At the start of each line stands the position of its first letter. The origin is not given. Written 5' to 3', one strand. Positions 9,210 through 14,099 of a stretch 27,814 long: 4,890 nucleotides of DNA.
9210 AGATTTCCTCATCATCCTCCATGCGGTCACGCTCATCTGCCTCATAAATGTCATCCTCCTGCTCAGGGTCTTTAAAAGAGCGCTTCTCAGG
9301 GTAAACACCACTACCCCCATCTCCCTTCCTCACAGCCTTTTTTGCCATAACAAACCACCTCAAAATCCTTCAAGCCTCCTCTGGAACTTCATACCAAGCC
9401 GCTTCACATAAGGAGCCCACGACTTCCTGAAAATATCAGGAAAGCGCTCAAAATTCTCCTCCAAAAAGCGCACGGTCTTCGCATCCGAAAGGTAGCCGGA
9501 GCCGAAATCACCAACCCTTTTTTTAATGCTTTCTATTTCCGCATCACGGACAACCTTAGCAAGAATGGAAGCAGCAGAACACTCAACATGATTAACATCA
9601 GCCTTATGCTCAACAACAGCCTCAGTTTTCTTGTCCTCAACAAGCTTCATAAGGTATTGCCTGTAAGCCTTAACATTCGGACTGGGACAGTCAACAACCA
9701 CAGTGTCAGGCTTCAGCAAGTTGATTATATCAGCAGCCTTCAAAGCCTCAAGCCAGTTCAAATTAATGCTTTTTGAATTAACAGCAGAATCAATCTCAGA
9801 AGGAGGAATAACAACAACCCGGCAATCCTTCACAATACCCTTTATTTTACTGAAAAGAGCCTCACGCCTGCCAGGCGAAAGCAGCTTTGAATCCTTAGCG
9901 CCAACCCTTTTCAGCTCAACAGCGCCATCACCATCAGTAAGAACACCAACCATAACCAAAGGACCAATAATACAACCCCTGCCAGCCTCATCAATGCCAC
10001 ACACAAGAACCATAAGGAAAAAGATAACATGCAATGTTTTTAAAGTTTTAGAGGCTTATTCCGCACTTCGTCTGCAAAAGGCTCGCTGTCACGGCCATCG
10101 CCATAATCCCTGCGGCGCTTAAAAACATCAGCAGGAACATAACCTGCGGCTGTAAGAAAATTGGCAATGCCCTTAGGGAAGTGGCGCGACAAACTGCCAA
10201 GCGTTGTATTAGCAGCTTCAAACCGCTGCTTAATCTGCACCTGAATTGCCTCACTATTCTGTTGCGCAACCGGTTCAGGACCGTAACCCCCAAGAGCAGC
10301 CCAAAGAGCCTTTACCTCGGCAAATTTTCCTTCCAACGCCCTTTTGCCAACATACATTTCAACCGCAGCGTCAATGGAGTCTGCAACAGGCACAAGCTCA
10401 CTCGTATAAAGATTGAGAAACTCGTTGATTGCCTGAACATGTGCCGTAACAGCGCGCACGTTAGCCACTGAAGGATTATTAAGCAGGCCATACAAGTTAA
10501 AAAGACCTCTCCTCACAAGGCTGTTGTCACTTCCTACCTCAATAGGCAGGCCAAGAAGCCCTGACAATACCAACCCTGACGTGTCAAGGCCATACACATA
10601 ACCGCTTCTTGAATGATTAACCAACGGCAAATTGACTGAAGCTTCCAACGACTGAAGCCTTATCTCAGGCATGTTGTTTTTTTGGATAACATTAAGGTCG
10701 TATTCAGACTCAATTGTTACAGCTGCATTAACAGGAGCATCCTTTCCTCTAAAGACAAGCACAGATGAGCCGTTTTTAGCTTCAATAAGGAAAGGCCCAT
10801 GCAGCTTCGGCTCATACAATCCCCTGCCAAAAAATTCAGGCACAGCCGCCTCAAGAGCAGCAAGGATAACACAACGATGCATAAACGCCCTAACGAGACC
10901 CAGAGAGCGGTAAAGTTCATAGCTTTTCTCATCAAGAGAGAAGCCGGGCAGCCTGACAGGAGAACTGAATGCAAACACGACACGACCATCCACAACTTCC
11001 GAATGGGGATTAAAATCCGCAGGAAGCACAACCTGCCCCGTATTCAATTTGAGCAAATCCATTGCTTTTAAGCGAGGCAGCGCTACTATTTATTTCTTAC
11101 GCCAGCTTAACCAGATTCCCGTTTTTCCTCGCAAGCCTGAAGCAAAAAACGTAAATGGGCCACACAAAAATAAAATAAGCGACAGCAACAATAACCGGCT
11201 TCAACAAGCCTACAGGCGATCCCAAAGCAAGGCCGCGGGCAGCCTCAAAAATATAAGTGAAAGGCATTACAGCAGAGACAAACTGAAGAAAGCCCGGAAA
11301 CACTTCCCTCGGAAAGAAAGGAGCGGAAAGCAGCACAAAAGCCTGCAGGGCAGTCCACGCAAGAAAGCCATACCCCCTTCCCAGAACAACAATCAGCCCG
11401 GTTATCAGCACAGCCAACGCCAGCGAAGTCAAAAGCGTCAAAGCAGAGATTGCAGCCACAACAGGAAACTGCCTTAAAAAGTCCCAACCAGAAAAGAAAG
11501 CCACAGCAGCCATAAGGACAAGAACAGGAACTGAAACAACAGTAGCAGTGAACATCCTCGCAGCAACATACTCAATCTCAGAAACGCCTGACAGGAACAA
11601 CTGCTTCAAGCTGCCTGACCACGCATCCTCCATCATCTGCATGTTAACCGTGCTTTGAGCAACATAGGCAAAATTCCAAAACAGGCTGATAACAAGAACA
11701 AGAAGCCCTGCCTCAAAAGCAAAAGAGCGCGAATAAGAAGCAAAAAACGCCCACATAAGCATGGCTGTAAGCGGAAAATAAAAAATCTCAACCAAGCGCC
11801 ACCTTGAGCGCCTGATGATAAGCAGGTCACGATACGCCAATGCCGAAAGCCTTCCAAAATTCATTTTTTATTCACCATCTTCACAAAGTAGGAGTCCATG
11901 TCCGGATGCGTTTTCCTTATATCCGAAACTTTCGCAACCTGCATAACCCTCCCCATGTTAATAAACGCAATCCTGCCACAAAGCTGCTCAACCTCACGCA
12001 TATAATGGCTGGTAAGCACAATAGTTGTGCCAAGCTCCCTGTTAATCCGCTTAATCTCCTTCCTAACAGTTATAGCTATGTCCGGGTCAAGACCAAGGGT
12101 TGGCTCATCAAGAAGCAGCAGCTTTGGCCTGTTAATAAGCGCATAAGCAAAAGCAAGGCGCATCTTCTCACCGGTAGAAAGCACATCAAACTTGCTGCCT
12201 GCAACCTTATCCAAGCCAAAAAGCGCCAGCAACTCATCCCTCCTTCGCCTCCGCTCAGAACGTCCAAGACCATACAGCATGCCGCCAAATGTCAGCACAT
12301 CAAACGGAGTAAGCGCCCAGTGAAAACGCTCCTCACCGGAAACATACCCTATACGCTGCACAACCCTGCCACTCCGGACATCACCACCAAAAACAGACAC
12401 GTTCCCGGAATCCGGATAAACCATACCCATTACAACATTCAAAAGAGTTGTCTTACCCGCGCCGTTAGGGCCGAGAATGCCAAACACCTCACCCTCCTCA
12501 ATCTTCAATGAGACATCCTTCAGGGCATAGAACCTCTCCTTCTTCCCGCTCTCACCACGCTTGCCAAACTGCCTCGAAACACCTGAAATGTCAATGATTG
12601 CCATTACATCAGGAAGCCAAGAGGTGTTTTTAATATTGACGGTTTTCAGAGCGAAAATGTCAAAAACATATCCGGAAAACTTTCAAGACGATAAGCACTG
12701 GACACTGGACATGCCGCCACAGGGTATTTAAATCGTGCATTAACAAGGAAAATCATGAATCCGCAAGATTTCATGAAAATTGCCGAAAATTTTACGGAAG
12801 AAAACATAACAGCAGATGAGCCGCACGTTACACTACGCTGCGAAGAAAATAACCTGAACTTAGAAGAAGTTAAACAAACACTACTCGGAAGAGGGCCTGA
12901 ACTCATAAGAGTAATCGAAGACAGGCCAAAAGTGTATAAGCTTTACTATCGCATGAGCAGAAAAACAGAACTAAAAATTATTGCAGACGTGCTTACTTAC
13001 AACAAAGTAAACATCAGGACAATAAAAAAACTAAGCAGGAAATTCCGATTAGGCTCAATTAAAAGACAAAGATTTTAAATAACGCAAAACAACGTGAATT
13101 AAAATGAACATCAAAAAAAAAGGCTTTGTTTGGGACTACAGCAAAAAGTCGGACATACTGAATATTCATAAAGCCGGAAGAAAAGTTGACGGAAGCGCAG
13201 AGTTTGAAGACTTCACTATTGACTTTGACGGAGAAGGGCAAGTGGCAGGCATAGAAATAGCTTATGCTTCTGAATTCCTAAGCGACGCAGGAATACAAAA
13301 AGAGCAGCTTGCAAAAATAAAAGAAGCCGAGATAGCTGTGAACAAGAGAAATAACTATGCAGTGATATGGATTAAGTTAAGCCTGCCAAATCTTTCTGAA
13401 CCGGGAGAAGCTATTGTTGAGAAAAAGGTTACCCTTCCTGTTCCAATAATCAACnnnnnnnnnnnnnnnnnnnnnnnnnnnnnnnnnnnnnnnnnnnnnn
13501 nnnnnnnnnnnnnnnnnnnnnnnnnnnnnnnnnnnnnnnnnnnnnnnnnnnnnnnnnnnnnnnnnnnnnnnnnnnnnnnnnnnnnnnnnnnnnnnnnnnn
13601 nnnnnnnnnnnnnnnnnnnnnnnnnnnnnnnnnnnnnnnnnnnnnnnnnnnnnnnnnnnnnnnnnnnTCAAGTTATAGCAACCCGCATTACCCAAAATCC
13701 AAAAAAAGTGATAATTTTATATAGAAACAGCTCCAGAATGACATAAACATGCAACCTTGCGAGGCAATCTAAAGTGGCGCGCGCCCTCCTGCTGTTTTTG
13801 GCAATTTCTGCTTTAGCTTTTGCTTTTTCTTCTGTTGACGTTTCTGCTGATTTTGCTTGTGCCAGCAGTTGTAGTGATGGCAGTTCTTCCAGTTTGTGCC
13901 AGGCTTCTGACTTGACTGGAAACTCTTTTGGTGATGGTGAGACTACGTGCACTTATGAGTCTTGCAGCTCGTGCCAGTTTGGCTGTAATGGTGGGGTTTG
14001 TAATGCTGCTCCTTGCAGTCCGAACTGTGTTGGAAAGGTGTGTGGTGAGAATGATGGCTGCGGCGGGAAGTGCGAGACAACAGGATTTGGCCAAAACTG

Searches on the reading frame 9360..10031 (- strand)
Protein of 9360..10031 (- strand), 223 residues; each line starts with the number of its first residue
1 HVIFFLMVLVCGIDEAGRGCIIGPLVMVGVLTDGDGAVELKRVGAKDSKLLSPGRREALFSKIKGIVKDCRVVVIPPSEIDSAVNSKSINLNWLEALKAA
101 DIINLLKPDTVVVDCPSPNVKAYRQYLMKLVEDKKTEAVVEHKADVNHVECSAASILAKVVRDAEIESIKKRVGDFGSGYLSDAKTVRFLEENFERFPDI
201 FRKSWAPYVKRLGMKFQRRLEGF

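Call 45: search_protein_families(library=pfam, proteins=[window:9360-10031:-], max_evalue=0.001)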
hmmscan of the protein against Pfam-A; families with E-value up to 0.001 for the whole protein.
window:9360-10031:- (223 aa): 1 family
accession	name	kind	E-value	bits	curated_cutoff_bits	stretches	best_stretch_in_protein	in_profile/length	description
PF01351.25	RNase_HII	-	4e-41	141.5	25.8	1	11-206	1-197/199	Ribonuclease HII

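Call 47: find_related_loci(query=window:9360-10031:-, collection=genome_contigs, flank=1000)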
Query window:9360-10031:- (223 aa) in genome_contigs; peptide patterns used: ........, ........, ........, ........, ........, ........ (x = any residue, [..] = any of these).
265 stretches matched a pattern; 10 encode a relative of the query (tblastn E <= 1e-3); 10 distinct loci.
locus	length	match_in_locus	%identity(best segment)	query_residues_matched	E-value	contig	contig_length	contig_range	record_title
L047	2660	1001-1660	56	7-223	2e-81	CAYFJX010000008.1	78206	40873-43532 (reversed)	MAG TPA_asm: uncultured Methanosarcinales archaeon isolate ERP019367_co2_72 genome assembly, contig: NODE_343_length_782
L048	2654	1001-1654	55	7-223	7e-76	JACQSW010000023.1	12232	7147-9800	MAG: Candidatus Woesearchaeota archaeon isolate NC_groundwater_1395_Ag_S-0.2um_39_41 S_p2_S4_coassembly_k141_601135, who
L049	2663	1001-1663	51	3-223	1e-71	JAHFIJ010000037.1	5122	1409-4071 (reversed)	MAG: Candidatus Woesearchaeota archaeon isolate nzgw36 NODE_65132_length_5123_cov_3.422831, whole genome shotgun sequenc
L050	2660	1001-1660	55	7-223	3e-79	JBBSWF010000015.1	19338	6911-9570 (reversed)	MAG: Nanoarchaeota archaeon isolate H52-bin087_1 H52_bin087_1_000000000015, whole genome shotgun sequence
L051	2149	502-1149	49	5-223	2e-63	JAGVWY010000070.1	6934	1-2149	Candidatus Pacearchaeota archaeon isolate RIFCSPLOWO2_02_FULL_30_10 rifcsplowo2_02_scaffold_38984, whole genome shotgun 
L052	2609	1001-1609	49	7-208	4e-63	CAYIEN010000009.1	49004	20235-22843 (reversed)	MAG TPA_asm: uncultured Methanosarcinales archaeon isolate ERP119705_co18_167 genome assembly, contig: NODE_612_length_4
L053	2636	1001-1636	48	8-223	3e-61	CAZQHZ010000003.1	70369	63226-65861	MAG TPA_asm: uncultured Methanosarcinales archaeon isolate SRP252850_co1_390 genome assembly, contig: NODE_412_length_70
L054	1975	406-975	52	19-208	2e-61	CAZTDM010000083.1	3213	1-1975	MAG TPA_asm: Candidatus Woesearchaeota archaeon isolate SRP178908_co1_331 genome assembly, contig: NODE_31360_length_321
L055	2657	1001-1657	46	6-223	4e-59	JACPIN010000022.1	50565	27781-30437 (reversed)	MAG: Candidatus Woesearchaeota archaeon isolate NC_groundwater_441_Ag_B-0.1um_35_15 GD18-4_B1_scaffold_1567462, whole ge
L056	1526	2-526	52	49-223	8e-58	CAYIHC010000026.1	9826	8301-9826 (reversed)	MAG TPA_asm: Candidatus Woesearchaeota archaeon isolate ERP119705_co20_126 genome assembly, contig: NODE_8503_length_982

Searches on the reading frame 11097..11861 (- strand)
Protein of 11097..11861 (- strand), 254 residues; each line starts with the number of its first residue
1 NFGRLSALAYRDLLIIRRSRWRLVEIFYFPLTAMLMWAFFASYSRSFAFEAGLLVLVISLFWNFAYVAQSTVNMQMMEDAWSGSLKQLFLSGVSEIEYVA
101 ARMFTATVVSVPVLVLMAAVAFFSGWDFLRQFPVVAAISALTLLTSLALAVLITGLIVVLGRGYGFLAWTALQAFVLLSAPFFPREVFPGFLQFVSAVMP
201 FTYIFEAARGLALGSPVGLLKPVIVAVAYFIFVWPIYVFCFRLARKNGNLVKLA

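Call 45: search_protein_families(library=pfam, proteins=[window:11097-11861:-], max_evalue=0.001)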
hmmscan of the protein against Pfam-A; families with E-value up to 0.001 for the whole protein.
window:11097-11861:- (254 aa): 2 families
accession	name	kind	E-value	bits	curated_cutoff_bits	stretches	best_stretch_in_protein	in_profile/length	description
PF01061.29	ABC2_membrane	-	7.9e-08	32.5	26.9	1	19-211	13-209/211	ABC-2 type transporter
PF12698.13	ABC2_membrane_3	-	3.2e-07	30.2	31.6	1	51-233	164-341/347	ABC-2 family transporter protein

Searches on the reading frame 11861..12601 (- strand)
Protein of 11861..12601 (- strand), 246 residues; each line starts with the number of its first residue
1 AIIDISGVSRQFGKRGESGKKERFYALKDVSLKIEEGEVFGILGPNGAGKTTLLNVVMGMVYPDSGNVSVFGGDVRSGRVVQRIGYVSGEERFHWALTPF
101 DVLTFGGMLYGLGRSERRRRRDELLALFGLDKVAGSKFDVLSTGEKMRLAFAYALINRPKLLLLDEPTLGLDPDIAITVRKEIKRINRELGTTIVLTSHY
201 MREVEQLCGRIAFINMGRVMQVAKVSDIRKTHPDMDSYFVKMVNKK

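Call 45: search_protein_families(library=pfam, proteins=[window:11861-12601:-], max_evalue=0.001)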
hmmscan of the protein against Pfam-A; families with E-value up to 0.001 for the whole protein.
window:11861-12601:- (246 aa): 3 families
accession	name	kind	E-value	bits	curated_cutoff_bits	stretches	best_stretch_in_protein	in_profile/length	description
PF00005.33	ABC_tran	-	1.6e-29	103.7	25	1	27-168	1-136/137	ABC transporter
PF13304.12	AAA_21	-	5.8e-13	50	27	1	139-199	236-298/304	AAA domain, putative AbiEii toxin, Type IV TA system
PF13476.12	AAA_23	-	0.00016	22.8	27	1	36-64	18-46/201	AAA domain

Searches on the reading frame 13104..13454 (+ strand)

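Call 45: search_protein_families(library=pfam, proteins=[window:13104-13454:+], max_evalue=0.001)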
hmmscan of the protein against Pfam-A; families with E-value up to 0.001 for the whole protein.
window:13104-13454:+ (117 aa): 1 family
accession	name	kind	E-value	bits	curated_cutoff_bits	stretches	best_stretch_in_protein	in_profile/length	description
PF10049.14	DUF2283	-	3.1e-06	27.7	23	1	11-56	3-49/49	Protein of unknown function (DUF2283)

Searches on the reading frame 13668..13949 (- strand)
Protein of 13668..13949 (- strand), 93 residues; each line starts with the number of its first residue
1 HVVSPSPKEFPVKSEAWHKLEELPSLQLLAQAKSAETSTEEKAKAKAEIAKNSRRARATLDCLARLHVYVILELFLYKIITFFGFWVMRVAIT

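Call 63: search_protein_families(library=pfam, proteins=[window:13668-13949:-], max_evalue=0.1)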
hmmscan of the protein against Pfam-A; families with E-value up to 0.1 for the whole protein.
window:13668-13949:- (93 aa): 1 family
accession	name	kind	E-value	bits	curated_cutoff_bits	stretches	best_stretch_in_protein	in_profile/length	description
PF04145.20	Ctr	-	0.094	13.7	25.3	1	32-91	79-129/151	Ctr copper transporter family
